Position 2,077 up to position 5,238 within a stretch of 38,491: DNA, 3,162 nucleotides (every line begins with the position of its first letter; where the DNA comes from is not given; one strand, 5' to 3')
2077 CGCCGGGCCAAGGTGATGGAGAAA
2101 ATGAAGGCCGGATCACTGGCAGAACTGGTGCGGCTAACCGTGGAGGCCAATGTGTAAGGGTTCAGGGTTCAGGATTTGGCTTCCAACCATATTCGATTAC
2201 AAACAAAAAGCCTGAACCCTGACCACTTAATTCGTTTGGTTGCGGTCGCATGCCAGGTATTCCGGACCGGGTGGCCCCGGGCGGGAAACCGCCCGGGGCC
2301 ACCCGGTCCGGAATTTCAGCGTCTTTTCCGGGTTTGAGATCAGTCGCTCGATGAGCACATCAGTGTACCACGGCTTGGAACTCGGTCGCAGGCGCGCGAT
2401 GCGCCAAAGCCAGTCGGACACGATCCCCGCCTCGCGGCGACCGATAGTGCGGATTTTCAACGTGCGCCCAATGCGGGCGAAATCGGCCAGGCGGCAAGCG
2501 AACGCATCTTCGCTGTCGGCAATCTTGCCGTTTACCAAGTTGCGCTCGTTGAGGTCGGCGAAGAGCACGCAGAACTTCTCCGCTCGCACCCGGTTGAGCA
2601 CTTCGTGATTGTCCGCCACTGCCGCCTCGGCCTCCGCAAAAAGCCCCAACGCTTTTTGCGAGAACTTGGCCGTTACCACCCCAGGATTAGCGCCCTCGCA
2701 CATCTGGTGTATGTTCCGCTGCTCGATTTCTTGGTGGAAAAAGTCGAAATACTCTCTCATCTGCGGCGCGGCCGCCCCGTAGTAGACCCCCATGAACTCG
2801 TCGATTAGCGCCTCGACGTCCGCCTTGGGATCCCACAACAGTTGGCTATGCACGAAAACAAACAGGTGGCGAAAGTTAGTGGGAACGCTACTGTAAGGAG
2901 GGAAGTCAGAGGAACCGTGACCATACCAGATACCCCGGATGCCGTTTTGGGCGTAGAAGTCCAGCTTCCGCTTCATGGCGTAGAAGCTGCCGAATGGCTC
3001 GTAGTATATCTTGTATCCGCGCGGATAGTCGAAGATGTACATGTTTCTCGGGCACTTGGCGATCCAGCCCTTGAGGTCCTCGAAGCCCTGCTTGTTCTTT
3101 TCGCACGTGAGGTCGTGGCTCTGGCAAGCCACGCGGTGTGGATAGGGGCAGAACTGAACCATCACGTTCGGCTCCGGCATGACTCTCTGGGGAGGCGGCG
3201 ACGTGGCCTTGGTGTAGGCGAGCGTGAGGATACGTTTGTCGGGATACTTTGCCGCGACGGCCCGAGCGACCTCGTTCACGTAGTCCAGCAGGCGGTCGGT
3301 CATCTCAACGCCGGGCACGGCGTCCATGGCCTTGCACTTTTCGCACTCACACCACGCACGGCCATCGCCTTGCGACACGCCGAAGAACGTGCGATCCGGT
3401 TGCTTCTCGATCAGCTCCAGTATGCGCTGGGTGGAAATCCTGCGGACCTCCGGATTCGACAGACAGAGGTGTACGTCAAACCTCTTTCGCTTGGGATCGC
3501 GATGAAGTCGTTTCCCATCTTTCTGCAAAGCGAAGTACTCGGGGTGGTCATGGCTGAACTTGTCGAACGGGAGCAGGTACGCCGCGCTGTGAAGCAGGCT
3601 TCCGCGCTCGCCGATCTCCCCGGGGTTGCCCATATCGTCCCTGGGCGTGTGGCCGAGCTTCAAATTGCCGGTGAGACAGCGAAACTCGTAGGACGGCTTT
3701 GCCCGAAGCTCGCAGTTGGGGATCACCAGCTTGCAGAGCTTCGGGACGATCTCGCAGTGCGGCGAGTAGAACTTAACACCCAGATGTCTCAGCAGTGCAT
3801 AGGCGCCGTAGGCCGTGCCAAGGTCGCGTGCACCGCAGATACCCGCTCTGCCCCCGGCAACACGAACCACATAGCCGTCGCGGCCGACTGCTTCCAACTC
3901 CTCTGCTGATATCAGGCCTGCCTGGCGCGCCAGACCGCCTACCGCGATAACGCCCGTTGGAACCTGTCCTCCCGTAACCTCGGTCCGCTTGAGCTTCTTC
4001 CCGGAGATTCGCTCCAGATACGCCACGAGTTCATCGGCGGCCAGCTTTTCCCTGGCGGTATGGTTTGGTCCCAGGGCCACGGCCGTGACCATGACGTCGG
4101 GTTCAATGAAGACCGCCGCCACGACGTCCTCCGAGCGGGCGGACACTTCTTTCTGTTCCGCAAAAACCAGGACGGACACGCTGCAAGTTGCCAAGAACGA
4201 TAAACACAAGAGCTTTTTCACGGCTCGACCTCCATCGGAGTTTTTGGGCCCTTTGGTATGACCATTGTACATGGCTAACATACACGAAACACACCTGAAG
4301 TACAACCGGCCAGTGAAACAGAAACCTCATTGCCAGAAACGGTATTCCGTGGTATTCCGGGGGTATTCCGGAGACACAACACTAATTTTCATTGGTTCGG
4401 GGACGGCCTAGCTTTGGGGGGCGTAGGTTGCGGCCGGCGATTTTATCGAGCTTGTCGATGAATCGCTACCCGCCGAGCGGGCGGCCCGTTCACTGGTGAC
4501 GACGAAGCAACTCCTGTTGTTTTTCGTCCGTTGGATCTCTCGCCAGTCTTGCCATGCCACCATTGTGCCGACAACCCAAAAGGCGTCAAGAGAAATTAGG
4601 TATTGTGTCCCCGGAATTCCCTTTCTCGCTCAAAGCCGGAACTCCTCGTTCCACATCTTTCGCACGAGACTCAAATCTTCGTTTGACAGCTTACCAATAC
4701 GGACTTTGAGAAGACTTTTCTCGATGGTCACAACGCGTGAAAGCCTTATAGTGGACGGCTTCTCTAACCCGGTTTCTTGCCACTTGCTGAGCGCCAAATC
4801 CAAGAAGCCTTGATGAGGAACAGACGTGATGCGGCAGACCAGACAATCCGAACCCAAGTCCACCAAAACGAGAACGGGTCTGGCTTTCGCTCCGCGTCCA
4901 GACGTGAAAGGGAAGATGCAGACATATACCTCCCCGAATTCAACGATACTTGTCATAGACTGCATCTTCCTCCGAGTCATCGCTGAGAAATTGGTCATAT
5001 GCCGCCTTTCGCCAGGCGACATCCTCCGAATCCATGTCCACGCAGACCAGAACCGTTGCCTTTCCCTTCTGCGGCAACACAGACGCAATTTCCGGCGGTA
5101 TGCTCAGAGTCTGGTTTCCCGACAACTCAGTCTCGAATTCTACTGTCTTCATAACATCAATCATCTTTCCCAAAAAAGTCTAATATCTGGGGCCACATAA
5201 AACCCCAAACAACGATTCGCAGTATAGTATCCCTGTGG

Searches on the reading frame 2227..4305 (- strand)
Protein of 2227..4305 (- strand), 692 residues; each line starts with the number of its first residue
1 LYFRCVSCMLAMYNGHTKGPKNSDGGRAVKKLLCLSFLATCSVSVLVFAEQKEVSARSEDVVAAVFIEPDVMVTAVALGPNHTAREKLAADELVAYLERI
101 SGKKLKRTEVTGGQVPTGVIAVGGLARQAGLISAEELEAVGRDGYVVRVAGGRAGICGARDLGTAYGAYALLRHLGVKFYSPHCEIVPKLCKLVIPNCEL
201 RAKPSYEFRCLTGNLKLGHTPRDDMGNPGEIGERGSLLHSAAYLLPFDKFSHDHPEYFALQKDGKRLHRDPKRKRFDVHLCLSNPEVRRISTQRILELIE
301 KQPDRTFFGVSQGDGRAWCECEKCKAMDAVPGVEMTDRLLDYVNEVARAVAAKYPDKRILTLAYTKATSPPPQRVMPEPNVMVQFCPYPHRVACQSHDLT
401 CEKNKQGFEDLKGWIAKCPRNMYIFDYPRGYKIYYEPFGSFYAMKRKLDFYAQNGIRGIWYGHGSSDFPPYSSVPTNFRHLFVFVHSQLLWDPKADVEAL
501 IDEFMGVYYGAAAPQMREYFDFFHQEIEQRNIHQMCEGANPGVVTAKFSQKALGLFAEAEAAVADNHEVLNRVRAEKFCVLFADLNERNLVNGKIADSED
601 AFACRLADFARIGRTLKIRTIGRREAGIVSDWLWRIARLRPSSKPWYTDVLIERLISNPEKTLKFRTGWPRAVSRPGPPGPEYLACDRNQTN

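Call 75: search_protein_families(library=pfam, max_evalue=0.001, proteins=[window:2227-4305:-])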
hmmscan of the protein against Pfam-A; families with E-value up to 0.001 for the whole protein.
window:2227-4305:- (692 aa): 2 families
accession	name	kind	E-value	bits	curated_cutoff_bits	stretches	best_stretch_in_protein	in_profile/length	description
PF16126.11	DUF4838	-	5.5e-66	223.4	26.6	1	179-521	1-325/325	Domain of unknown function (DUF4838)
PF03648.19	Glyco_hydro_67N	-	6e-06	26.9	24.3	1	81-171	28-120/120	Glycosyl hydrolase family 67 N-terminus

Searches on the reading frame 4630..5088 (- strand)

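Call 75: search_protein_families(library=pfam, max_evalue=0.001, proteins=[window:4630-5088:-])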
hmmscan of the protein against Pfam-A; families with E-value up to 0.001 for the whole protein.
window:4630-5088:- (152 aa): 1 family
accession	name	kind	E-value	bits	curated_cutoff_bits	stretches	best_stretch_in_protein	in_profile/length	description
PF02452.23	PemK_toxin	-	1.1e-10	42.1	23.1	1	51-144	2-103/109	PemK-like, MazF-like toxin of type II toxin-antitoxin system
